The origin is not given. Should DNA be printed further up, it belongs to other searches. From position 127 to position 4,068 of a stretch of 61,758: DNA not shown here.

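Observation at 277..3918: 1213-aa protein made of nine tandem ~95-aa modules flanked by sigma-70 region-4-like HTH domains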

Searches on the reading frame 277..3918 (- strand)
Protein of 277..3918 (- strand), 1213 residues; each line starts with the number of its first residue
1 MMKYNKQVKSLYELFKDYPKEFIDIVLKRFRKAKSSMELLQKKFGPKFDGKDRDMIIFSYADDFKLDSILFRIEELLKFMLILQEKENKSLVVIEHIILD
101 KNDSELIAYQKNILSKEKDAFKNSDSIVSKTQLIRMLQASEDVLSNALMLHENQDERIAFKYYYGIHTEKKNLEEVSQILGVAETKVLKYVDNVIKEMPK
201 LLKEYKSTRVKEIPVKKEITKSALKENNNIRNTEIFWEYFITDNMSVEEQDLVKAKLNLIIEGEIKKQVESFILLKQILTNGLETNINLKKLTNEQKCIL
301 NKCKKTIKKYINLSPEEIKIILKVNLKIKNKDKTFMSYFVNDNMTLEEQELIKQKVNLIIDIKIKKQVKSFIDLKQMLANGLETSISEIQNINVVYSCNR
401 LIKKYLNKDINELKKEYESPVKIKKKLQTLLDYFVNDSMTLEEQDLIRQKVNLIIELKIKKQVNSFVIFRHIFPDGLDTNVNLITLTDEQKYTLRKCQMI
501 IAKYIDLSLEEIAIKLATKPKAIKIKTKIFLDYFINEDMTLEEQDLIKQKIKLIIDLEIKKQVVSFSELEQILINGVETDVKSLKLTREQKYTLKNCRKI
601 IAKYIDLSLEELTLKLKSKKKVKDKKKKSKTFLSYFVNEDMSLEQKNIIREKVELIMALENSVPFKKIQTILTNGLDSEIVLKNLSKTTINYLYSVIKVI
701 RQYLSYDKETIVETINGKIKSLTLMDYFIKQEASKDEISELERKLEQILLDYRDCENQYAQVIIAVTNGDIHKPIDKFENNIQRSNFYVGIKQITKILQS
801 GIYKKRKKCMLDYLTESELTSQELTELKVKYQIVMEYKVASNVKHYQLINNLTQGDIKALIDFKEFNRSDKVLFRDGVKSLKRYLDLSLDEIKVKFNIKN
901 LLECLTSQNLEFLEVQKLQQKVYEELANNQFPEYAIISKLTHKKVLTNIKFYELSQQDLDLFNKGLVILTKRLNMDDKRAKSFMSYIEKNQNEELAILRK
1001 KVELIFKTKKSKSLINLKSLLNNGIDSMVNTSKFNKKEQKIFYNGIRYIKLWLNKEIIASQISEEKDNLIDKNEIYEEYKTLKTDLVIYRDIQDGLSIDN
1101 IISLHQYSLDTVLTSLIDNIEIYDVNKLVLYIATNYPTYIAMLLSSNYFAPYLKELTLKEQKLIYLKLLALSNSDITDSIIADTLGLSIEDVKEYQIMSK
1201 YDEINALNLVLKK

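Call 3: search_protein_families(library=pfam, proteins=[window:277-3918:-], max_evalue=10)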
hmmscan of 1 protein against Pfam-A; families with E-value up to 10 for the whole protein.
window:277-3918:- (1213 aa): 4 families
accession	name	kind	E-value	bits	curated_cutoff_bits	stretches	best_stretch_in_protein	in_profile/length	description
PF04545.22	Sigma70_r4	-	0.0015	18.4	24.1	1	154-184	7-34/50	Sigma-70, region 4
PF07080.17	DUF1348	-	0.89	9.9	22.1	0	317-371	75-129/130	Protein of unknown function (DUF1348)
PF17812.7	RET_CLD3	-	2.1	9.1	25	1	310-342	83-115/116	RET Cadherin like domain 3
PF17852.6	Dynein_AAA_lid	-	4.1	8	23.1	0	385-430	22-67/126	Dynein heavy chain AAA lid domain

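Call 4: search_protein_families(library=ncbifam, proteins=[window:277-3918:-], max_evalue=10)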
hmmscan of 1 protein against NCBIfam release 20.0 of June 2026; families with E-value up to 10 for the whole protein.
window:277-3918:- (1213 aa): 0 families

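Call 10: find_homologous_proteins(query=window:277-3918:-, max_evalue=0.001)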
Query window:277-3918:- (1213 aa): 2 proteins with E <= 0.001 among 8000 candidates.
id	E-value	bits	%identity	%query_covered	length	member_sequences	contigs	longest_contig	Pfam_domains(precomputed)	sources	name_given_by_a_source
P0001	0.0e+0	2504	100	100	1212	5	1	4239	-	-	-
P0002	0.0e+0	1716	59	86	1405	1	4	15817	-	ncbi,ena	-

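Call 12: find_encoding_contigs(protein=P0002, flank=10000, max_places=6)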
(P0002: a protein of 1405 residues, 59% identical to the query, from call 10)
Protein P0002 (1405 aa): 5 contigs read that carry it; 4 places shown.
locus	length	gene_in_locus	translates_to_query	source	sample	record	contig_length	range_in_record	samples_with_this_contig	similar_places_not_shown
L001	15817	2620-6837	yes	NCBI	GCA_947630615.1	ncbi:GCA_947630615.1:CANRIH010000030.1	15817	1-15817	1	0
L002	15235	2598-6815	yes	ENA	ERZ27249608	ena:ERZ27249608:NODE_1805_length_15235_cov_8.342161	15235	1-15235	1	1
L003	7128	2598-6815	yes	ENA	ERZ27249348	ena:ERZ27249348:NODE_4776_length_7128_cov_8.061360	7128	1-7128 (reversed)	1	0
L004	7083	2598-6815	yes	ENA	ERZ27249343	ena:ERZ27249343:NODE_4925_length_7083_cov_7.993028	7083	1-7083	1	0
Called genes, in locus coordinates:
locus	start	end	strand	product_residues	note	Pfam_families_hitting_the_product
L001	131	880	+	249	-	-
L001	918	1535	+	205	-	PF02353:CMAS, PF05401:NodS, PF07021:MetW, PF13489:Methyltransf_23, PF05175:MTS, PF13847:Methyltransf_31, PF08241:Methyltransf_11, PF08242:Methyltransf_12, +4 more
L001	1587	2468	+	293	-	PF04015:DUF362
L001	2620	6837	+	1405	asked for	-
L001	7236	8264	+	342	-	-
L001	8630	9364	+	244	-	-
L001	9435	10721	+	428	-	PF25888:WHD_DnaB, PF07261:DnaB_2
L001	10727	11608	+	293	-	PF01695:IstB_IS21 (weak), PF03969:AFG1_ATPase (weak)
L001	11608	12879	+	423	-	PF00037:Fer4 (faint), PF12837:Fer4_6 (faint), PF12838:Fer4_7 (faint), PF02906:Fe_hyd_lg_C, PF02256:Fe_hyd_SSU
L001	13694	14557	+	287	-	-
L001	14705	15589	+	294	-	PF10543:ORF6N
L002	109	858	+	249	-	-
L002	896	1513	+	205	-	PF02353:CMAS, PF05401:NodS, PF07021:MetW, PF13489:Methyltransf_23, PF05175:MTS, PF13847:Methyltransf_31, PF08241:Methyltransf_11, PF08242:Methyltransf_12, +4 more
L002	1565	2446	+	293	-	PF04015:DUF362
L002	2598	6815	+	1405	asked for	-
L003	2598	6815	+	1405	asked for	-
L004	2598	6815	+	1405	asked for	-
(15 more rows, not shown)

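Call 22: search_solved_structures(query=window:277-3918:-, max_evalue=10, show_alignments=3)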
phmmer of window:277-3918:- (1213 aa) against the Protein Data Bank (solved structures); distinct sequences matched with E-value up to 10: 0.

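Call 34: find_related_loci(query=A2, collection=genome_contigs, flank=10000)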
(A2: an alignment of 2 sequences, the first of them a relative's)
Query A2 (1212 aa) in genome_contigs; peptide patterns used: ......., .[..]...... (x = any residue, [..] = any of these).
60 stretches matched a pattern, but none encodes a relative of the query by tblastn (E <= 1e-3).

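Call 41: search_protein_families(library=phrogs, proteins=[window:277-3918:-], max_evalue=1)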
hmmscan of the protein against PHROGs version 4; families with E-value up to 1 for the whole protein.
window:277-3918:- (1213 aa): 2 families
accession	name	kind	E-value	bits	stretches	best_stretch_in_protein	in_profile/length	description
phrog_7067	-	head and packaging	0.0022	19.1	1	171-192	32-53/56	terminase small subunit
phrog_769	-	transcription regulation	0.42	11.6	0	558-612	19-67/89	transcriptional repressor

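Call 42: search_protein_families(library=padloc, proteins=[window:277-3918:-], max_evalue=1)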
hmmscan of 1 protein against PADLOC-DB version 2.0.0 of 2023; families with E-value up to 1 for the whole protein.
window:277-3918:- (1213 aa): 0 families

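Call 43: search_protein_representatives(protein=window:319-3918:-)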
Query: 1200 residues. Proteins with E-value up to 0.001 (for the whole library): 45; up to 1e-10: 31; up to 1e-30: 2. The best 45 are listed.
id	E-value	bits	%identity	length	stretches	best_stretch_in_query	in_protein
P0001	0.0e+00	2478.7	100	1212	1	2-1200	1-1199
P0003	3.7e-32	128.0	28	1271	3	2-657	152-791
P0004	7.4e-30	120.4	37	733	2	1108-1199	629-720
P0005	2.4e-29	118.7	27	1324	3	3-219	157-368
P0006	4.0e-28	114.7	26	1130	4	2-212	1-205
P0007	8.3e-28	113.6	32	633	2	2-289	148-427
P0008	1.2e-25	106.5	25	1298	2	2-728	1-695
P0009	3.2e-22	95.1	29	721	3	400-671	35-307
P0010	4.6e-22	94.6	28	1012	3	5-222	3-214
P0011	4.8e-22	94.6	31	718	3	2-222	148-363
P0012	1.8e-20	89.3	32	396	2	3-211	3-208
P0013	9.7e-20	86.9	33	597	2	3-266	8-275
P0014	1.9e-19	85.9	25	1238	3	1-704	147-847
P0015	4.2e-19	84.8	31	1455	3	4-208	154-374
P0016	4.3e-19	84.8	30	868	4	10-226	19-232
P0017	5.7e-19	84.4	28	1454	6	2-203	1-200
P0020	2.6e-18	82.2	28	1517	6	1-206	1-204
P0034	5.8e-10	54.5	40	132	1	1101-1200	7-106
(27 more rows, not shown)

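Call 46: search_protein_families(library=pfam, proteins=[P0003, P0005, P0006, P0008, P0012, P0015, P0017, P0007], max_evalue=0.1)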
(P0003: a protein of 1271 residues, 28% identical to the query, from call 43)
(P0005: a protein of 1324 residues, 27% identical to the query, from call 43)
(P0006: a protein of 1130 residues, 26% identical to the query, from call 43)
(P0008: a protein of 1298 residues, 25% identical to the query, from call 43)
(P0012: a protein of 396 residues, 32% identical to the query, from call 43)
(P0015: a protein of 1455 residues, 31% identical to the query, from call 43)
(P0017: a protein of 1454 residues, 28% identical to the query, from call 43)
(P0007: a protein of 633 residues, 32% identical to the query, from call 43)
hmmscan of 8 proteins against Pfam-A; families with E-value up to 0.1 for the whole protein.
P0003 (1271 aa): 1 family
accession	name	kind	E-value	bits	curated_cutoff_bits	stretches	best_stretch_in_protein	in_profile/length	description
PF01421.25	Reprolysin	-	0.018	15.5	20.8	1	677-739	14-75/200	Reprolysin (M12B) family zinc metalloprotease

P0005 (1324 aa): 3 families
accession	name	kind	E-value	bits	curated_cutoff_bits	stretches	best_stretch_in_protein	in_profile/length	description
PF23633.1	PH_GEF_YEL1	-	0.017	15.6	25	1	539-616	101-183/186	Guanine-nucleotide exchange factor YEL1 PH domain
PF03810.25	IBN_N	-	0.03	14.7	21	0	519-537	53-68/73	Importin-beta N-terminal domain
PF01371.25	Trp_repressor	-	0.062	13.8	27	0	794-824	14-44/88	Trp repressor protein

P0006 (1130 aa): 2 families
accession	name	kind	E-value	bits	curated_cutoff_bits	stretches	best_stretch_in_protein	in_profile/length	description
PF13730.12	HTH_36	-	0.031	14.5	25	0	1075-1106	9-44/55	Helix-turn-helix domain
PF19314.4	DUF5917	-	0.04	14.4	27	0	508-552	46-89/94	Family of unknown function (DUF5917)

P0008 (1298 aa): 1 family
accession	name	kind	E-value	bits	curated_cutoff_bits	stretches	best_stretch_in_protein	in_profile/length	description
PF03195.19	LOB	-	0.072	14.1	24.2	0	249-291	17-59/99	Lateral organ boundaries (LOB) domain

P0012 (396 aa): 1 family
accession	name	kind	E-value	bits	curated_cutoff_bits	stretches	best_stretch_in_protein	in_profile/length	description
PF23111.1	N1_PEX6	-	0.096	13.3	28.1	0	93-127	1-35/82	PEX6 N1 domain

P0015 (1455 aa): 2 families
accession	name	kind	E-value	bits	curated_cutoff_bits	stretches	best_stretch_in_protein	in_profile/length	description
PF22095.1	BT_3535-like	-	0.023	15.1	27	0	1014-1055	40-80/182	BT_3535-like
PF12607.13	DUF3772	-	0.069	13.3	25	0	1099-1120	12-33/63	Protein of unknown function (DUF3772)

P0017 (1454 aa): 1 family
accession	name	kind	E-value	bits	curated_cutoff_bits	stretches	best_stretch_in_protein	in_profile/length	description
PF24905.1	TTC3_9th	-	0.033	14.4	27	0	171-193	8-30/60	TTC3, helical domain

P0007 (633 aa): 1 family
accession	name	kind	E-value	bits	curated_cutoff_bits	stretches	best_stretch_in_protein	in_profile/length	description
PF16448.10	LapD_MoxY_N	-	0.065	13.6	25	0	343-402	5-64/124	LapD/MoxY periplasmic domain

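Call 47: list_cluster_members(proteins=[P0002, P0003, P0005, P0006, P0008, P0012, P0015, P0017, P0020, P0004])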
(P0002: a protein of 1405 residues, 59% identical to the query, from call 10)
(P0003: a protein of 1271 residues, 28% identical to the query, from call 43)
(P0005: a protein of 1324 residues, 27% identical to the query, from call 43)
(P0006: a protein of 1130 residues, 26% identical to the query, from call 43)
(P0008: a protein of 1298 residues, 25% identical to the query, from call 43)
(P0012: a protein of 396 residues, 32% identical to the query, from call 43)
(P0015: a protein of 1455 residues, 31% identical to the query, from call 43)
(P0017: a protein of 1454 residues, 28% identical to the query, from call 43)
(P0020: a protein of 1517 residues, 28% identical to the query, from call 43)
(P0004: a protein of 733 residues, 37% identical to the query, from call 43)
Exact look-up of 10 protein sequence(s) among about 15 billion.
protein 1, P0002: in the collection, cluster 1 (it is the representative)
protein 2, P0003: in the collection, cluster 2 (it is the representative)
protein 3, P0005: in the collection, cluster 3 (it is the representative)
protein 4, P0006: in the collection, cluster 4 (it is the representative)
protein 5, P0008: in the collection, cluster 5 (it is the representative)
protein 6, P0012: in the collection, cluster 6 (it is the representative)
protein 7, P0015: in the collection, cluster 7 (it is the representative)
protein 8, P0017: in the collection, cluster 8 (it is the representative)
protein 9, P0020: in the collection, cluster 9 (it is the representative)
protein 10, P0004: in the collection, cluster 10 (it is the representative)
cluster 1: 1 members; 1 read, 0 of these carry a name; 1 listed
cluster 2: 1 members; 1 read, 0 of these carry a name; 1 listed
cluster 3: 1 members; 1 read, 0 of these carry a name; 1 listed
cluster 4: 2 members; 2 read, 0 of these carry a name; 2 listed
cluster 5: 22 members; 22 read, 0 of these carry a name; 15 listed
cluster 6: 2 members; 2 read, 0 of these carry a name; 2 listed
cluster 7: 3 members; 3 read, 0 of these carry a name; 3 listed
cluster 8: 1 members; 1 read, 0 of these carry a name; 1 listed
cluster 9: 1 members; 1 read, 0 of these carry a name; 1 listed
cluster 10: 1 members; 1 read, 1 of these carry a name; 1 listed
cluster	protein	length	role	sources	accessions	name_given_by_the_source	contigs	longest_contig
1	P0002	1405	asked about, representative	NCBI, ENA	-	-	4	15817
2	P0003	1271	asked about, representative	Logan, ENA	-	-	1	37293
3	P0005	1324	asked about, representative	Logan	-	-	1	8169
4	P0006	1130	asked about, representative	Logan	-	-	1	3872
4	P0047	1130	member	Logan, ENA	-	-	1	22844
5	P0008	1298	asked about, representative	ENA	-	-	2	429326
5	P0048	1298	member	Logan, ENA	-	-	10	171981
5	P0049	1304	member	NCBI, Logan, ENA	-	-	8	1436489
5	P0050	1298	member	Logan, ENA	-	-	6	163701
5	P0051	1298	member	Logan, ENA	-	-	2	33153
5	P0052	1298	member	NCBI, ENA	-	-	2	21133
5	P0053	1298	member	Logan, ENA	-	-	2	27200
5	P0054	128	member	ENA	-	-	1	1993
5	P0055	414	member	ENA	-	-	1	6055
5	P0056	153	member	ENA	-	-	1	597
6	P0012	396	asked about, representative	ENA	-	-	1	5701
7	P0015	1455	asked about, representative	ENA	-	-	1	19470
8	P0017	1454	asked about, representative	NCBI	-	-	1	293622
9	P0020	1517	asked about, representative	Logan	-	-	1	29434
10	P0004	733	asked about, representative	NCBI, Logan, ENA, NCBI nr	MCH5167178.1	MAG: hypothetical protein J1F35_04710 [Erysipelotrichales bacterium] | hypothetical protein [Erysipelotrichales bacterium]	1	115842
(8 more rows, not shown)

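Call 48: find_encoding_contigs(protein=P0008, flank=10000, max_places=2)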
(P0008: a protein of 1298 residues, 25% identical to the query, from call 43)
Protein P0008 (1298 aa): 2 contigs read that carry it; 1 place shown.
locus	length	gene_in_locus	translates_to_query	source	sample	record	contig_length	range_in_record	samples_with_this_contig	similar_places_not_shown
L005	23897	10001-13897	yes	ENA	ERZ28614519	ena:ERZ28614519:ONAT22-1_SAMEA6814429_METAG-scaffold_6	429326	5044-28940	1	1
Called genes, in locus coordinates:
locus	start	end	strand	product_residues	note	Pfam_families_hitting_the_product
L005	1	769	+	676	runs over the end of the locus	PF01751:Toprim, PF01131:Topoisom_bac, PF01396:Zn_ribbon_Top1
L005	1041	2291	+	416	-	PF13393:tRNA-synt_His, PF00587:tRNA-synt_2b, PF03129:HGTP_anticodon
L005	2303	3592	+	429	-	PF01336:tRNA_anti-codon, PF00152:tRNA-synt_2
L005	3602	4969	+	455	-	PF01336:tRNA_anti-codon, PF00152:tRNA-synt_2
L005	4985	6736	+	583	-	PF01336:tRNA_anti-codon, PF00152:tRNA-synt_2, PF02938:GAD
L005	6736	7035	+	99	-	PF02686:GatC (weak)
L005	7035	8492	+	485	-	PF01425:Amidase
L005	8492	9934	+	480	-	PF02934:GatB_N, PF02637:GatB_Yqey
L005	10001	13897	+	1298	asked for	-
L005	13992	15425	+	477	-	PF12733:Cadherin-like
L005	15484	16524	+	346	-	-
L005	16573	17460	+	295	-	PF02899:Phage_int_SAM_1, PF13495:Phage_int_SAM_4 (weak), PF00589:Phage_integrase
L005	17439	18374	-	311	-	PF10646:Germane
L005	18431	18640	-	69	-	PF00196:GerE, PF04545:Sigma70_r4 (weak), PF08281:Sigma70_r4_2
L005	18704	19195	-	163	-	PF12685:SpoIIIAH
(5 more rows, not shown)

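Call 49: find_encoding_contigs(protein=P0017, flank=10000, max_places=2)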
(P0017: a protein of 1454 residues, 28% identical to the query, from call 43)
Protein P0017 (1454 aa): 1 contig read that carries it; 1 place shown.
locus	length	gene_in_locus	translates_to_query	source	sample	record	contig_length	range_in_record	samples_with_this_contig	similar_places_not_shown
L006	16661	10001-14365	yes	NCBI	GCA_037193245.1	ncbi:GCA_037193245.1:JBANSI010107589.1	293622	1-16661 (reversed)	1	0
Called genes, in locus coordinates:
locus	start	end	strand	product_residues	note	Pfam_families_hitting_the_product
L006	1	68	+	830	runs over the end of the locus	PF13304:AAA_21 (weak)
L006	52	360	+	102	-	-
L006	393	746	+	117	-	-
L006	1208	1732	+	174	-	-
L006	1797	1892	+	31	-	-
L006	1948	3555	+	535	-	PF00239:Resolvase, PF07508:Recombinase, PF13408:Zn_ribbon_recom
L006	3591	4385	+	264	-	PF23577:LysM_RLK (faint), PF23462:LysM3_NFP (faint), PF22310:NMB0315_dom_I (faint), PF23472:LysM2_CERK1_LYK3_4_5 (faint), PF01476:LysM, PF23446:LysM1_NFP_LYK (faint), PF23473:LysM3_LYK4_5 (faint), PF01476:LysM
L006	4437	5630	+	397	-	PF03572:Peptidase_S41 (faint)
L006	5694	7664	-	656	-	PF03816:LytR_cpsA_psr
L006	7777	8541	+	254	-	-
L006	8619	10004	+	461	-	-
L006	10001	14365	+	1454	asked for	-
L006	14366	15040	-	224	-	PF06541:ABC_trans_CmpB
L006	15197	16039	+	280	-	PF02645:DegV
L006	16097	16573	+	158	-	-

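Call 50: find_encoding_contigs(protein=P0004, flank=10000, max_places=2)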
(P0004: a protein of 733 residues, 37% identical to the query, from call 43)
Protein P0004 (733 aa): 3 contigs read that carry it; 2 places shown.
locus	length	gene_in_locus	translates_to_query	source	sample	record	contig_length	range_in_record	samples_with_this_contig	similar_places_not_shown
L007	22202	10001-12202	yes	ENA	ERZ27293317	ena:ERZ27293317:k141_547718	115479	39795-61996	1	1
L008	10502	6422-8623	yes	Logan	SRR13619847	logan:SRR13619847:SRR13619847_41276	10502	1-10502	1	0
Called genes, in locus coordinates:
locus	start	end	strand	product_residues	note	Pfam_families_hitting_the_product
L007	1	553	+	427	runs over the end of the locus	PF02403:Seryl_tRNA_N, PF00587:tRNA-synt_2b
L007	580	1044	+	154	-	PF04607:RelA_SpoT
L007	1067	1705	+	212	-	-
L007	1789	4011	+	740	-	PF13491:FtsK_4TM (weak), PF17854:FtsK_alpha, PF01580:FtsK_SpoIIIE, PF09397:FtsK_gamma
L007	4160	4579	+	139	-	-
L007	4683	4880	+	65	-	-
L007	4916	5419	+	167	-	-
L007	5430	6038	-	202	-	PF06941:NT5C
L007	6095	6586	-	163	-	PF11447:DUF3201 (weak)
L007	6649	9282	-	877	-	-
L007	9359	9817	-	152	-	PF13420:Acetyltransf_4, PF00583:Acetyltransf_1, PF13673:Acetyltransf_10, PF13508:Acetyltransf_7, PF08445:FR47 (weak)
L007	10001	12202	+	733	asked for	-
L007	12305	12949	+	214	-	-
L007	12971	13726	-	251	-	-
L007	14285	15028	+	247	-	PF00702:Hydrolase, PF13419:HAD_2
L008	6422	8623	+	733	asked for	-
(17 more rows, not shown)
